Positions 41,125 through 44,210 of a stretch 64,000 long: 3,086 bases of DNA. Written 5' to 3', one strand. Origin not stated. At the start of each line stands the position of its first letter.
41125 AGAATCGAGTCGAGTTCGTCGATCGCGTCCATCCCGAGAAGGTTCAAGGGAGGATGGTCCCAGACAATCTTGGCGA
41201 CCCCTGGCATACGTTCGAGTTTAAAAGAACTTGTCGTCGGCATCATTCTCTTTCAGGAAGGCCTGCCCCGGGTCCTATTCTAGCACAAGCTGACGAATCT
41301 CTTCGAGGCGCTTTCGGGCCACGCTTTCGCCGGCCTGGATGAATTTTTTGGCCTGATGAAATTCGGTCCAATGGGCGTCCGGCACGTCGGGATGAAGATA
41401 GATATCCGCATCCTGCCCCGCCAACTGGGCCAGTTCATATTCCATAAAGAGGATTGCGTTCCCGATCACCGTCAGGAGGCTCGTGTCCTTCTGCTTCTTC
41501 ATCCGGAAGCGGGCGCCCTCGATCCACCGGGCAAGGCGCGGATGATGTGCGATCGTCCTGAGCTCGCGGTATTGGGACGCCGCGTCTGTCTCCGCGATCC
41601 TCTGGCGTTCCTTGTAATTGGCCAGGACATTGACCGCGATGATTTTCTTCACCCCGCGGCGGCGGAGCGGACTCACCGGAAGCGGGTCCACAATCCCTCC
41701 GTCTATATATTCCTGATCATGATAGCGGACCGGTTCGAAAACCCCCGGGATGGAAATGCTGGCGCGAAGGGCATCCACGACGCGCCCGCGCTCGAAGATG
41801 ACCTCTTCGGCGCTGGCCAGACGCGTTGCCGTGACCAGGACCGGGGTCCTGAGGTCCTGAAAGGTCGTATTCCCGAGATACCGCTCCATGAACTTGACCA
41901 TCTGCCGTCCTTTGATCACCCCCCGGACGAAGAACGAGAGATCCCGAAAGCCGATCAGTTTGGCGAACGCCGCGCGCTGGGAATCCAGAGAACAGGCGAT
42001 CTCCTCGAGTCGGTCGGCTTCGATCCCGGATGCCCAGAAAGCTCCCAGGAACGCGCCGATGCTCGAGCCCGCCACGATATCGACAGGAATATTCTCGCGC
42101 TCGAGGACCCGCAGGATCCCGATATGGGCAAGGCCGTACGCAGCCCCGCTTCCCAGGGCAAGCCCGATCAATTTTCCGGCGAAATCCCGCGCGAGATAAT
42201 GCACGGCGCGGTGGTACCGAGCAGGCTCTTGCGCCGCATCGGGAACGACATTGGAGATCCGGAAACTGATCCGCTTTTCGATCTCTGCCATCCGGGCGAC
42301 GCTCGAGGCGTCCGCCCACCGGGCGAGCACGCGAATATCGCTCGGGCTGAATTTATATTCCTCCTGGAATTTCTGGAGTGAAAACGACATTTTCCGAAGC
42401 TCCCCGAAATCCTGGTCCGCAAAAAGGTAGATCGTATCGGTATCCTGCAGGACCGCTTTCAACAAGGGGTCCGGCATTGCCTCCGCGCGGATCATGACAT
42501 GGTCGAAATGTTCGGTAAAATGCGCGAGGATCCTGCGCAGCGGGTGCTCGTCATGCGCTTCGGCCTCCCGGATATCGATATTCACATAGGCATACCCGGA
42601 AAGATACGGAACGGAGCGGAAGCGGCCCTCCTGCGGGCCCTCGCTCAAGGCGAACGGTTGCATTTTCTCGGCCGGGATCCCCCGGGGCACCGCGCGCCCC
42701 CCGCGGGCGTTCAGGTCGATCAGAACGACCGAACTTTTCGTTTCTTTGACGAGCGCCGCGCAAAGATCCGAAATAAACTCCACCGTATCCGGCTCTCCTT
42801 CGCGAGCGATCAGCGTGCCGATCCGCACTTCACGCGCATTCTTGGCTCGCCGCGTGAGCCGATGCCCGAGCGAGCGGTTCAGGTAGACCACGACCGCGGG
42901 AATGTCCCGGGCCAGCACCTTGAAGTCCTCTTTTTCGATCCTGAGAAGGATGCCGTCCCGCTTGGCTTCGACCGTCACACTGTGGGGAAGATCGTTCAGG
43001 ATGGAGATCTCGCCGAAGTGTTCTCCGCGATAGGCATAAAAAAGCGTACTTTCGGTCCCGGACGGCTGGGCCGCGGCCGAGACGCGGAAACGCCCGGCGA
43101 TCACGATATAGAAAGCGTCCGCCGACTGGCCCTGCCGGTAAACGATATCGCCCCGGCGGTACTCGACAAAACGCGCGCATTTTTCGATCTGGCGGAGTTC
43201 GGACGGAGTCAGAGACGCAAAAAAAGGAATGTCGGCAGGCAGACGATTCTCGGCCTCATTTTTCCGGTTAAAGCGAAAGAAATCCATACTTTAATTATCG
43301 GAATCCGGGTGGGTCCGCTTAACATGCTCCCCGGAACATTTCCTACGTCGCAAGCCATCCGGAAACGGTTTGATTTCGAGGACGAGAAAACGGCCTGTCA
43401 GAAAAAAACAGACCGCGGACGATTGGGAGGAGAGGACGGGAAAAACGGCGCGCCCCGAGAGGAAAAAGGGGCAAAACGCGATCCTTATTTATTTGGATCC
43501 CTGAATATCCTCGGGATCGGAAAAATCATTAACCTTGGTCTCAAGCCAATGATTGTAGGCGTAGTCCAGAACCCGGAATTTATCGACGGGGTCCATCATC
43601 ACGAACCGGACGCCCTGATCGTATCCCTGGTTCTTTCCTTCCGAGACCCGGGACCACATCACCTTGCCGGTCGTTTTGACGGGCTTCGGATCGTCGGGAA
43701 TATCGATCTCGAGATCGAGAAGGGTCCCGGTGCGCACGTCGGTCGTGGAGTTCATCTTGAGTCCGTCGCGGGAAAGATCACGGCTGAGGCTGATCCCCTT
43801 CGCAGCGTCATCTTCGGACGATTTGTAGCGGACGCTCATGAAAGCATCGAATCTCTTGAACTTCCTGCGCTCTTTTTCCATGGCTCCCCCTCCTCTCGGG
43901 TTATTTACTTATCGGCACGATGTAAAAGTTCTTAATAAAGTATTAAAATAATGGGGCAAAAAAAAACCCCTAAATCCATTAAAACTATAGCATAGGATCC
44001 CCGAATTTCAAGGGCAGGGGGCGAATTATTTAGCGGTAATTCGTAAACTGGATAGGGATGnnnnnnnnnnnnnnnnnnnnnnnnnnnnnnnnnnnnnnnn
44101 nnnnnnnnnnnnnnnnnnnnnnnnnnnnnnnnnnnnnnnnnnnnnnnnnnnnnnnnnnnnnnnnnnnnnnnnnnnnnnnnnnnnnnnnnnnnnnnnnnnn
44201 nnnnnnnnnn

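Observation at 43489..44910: Three c-di-GMP effector genes in a row (PilZ - YajQ - PilZ)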

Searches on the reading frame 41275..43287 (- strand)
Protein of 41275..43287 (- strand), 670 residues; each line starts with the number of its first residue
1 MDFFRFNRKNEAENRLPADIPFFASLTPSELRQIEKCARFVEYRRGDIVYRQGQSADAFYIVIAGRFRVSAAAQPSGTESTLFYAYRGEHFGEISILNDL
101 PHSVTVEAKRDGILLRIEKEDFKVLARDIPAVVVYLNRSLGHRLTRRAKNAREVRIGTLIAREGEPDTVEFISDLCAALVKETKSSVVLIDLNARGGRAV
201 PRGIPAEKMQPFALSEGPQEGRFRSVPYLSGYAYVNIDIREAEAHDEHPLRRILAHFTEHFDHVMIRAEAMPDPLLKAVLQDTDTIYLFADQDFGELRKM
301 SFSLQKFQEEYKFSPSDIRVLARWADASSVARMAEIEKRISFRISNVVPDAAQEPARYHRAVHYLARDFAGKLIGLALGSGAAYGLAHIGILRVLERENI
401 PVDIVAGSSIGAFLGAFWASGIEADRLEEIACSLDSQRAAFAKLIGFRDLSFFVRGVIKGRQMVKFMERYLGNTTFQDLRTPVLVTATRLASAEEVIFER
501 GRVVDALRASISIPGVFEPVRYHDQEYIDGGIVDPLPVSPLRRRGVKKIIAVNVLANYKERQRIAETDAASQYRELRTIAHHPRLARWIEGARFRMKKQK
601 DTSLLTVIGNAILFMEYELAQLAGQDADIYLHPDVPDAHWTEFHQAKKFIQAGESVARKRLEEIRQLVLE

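Call 3: search_protein_families(library=pfam, max_evalue=0.1, proteins=[window:41275-43287:-])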
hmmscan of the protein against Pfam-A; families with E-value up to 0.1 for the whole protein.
window:41275-43287:- (670 aa): 2 families
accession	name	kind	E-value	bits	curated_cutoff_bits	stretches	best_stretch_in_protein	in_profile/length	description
PF01734.28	Patatin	-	4.8e-32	112.1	27.7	1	376-541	1-190/191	Patatin-like phospholipase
PF00027.35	cNMP_binding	-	1.1e-19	70.7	27.5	1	41-125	2-85/89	Cyclic nucleotide-binding domain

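Call 24: search_protein_families(library=ncbifam, max_evalue=0.01, proteins=[window:41275-43287:-])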
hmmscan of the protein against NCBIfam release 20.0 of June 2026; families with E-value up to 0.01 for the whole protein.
window:41275-43287:- (670 aa): 8 families
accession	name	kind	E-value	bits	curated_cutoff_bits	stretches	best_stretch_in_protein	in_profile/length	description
NF007623.0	PRK10279.1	equivalog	1.3e-42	146.1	272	1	374-668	6-297/301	patatin-like phospholipase RssA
NF041163.2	encap_f2b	equivalog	3.7e-09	36.2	400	1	21-167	77-223/450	family 2B encapsulin nanocompartment shell protein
TIGR03896.1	cyc_nuc_ocin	subfamily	4.7e-09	36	161.05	1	22-149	145-271/317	bacteriocin-type transport-associated protein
NF008732.0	PRK11753.1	equivalog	2.8e-08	33.5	266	1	39-151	24-136/214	cAMP-activated global transcriptional regulator CRP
NF041079.1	CBASS_lipase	equivalog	4e-08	32.9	200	1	376-534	4-177/317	CBASS cGAMP-activated phospholipase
NF058543.1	ActPatMycb56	equivalog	1.2e-06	27.6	460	1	22-144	3-122/317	acetyltransferase Pat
NF043045.1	T4SS_VpdC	equivalog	9.8e-06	23.9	1000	0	484-538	444-503/880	Dot/Icm T4SS effector VpdC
NF052518.1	TransRegLdrP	equivalog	0.0028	17.7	300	1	43-114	4-73/195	transcriptional regulator LdrP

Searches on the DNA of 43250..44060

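Call 52: search_rna_families(source=window, start=43250, end=44060, threshold=evalue, max_evalue=1)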
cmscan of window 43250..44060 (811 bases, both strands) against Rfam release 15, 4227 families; matches with E-value up to 1: 0.
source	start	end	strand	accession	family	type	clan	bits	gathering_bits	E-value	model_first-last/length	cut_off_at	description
